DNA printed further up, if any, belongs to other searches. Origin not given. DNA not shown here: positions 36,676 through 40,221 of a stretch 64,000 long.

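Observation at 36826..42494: Tightly coupled pair: secreted TPR-Ig-caspase-like protein and a propeller/Y_Y_Y-TM-PP2C sensor phosphatase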

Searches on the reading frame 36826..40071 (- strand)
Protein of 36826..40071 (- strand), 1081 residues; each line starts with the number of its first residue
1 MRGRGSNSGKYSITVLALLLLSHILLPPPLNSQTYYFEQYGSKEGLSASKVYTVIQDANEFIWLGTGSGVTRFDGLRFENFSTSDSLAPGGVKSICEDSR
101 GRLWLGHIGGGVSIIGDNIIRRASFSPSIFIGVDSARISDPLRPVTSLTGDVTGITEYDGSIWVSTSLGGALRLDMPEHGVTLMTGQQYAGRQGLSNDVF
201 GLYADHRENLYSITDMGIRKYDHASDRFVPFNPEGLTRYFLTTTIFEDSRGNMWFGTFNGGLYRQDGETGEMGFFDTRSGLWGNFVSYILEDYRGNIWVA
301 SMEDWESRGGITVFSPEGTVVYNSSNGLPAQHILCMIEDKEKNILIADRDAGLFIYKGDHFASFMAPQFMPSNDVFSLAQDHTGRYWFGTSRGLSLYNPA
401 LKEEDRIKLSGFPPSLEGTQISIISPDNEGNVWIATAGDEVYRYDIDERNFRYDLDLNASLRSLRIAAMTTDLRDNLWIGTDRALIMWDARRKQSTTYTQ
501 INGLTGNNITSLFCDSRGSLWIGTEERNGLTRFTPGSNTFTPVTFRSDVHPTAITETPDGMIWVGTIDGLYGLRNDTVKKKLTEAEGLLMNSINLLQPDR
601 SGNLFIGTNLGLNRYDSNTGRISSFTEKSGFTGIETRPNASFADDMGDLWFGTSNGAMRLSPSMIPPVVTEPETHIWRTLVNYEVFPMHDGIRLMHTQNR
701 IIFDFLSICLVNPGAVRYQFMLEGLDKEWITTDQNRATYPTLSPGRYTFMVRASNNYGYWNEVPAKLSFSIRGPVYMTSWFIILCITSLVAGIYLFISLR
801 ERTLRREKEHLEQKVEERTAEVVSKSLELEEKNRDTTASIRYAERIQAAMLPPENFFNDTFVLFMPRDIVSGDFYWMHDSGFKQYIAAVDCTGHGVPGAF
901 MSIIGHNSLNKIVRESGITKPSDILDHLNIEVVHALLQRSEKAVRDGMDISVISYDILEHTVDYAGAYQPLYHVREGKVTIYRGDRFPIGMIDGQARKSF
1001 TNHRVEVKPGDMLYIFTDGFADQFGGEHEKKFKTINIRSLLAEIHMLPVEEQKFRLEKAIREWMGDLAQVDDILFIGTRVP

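Call 7: search_protein_families(library=pfam, proteins=[window:36826-40071:-], max_evalue=0.01)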
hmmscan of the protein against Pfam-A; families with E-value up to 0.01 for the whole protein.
window:36826-40071:- (1081 aa): 5 families
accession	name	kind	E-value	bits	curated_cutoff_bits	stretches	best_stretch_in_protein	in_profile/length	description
PF07494.17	Reg_prop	-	9.8e-48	154.4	20.4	4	503-525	1-23/24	Two component regulator propeller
PF07228.17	SpoIIE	-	1.5e-18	67.9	25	1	886-1080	7-191/192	Stage II sporulation protein E (SpoIIE)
PF07495.19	Y_Y_Y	-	1.8e-18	66.6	26.6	1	711-771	3-64/65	Y_Y_Y domain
PF08450.18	SGL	-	5.8e-10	39.6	26.3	1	571-656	25-106/246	SMP-30/Gluconolactonase/LRE-like region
PF24684.1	Vgb_lyase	-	0.0054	16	50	0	469-566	18-114/290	Virginiamycin B lyase family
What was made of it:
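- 37735..39975 (-): B periplasmic sensor (aa 33-779): Reg_prop beta-propellers plus Y_Y_Y domain, after a signal peptide (aa 1-32; Gln33 invariant). Reg_prop E 1e-47 and Y_Y_Y 2e-18 (call 7).
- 36829..37461 (-): B PP2C (PPM/SpoIIE-type, SiaA-like) phosphatase domain, aa 871-1081. Pfam SpoIIE 67.9 bits (call 7).
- On PPM/PP2C (SpoIIE-type) phosphatases: 67.9 bits against a cutoff of 25 (call 7).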

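Call 8: search_protein_families(library=ncbifam, proteins=[window:36826-40071:-], max_evalue=0.01)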
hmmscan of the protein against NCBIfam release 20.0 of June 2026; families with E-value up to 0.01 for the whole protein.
window:36826-40071:- (1081 aa): 2 families
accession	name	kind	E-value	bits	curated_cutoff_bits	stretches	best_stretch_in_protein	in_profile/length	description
NF038263.1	prot_phos_SiaA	equivalog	5.2e-56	190.5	700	1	803-1080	378-657/658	biofilm regulation protein phosphatase SiaA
NF052228.1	T9SS_PorZ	equivalog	7.7e-23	80.8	260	3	497-579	469-562/757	type IX secretion system anionic LPS delivery protein PorZ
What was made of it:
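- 36829..37461 (-): NCBIfam SiaA 190 bits (call 8).
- On SiaABCD system (SiaA equivalog): 190 bits against a cutoff of 700, PP2C part only (call 8).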

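Call 51: search_solved_structures(query=window:36826-40071:-, max_evalue=0.001)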
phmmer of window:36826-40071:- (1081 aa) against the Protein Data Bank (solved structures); distinct sequences matched with E-value up to 0.001: 13.
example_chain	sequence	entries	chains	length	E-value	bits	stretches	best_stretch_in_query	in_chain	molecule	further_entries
4a2l_A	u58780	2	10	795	5.7e-50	173.4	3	458-771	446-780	TWO-COMPONENT SYSTEM SENSOR HISTIDINE KINASE/RESPONSE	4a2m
3v9f_A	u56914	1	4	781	4.1e-42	147.3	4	25-401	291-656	Two-component system sensor histidine kinase/response regulator, hybrid (One-component sys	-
6k4e_A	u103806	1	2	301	1.1e-32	116.1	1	806-1079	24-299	Putative serine phosphatase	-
3va6_A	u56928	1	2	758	5.4e-31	110.5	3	497-767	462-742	Two-component system sensor histidine kinase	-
3ott_A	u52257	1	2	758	5.4e-31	110.5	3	497-767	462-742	Two-component system sensor histidine kinase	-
6f0q_A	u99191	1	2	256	9.2e-06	27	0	503-565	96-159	Pizza6-AYW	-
6i37_A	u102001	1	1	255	1.1e-05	26.8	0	503-565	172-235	nv1Pizza6-AYW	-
6i3b_A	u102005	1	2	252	1.1e-05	26.7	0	503-565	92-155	cPizza6-AYW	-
6i3a_A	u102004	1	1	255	1.1e-05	26.7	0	503-565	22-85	v22Pizza6-AYW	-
6i38_A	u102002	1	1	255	1.1e-05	26.7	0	503-565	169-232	nv2Pizza6-AYW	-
6i39_A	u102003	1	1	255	8.7e-05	23.7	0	503-565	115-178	v31Pizza6-AYW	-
7zph_A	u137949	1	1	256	0.00015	23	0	504-655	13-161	Pizza6-TNK-RSH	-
3t91_A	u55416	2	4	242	0.00073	20.7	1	869-1031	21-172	Stage II sporulation protein E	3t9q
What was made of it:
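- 37735..39975 (-): PDB 4A2L (BT4663-type sensor) E 6e-50, also 3V9F and 3VA6 (call 51).
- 36829..37461 (-): PDB 6K4E SiaA-PP2C E 1e-32 (call 51).
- On Hybrid two-component system (HTCS): Calls 7 and 51.
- Closest known: Hybrid two-component system. Same: B's periplasmic region has the same Reg_prop propellers plus Y_Y_Y domain, followed by one TM helix (E 6e-50 to 4A2L; calls 7, 51).
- Closest known: SiaA of the Pseudomonas aeruginosa SiaABCD partner-switch pathway. Same: It is the best solved relative of B's phosphatase (E 1e-32, call 51; NCBIfam SiaA 190 bits, call 8).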

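Call 89: search_protein_families(library=padloc, proteins=[window:36826-40071:-], max_evalue=0.01)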
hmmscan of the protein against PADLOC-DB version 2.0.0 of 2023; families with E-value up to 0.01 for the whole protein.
window:36826-40071:- (1081 aa): 0 families
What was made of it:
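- On Caspase-TPR conflict/defence systems (EACC1-associated caspases): No PADLOC hit (call 89).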
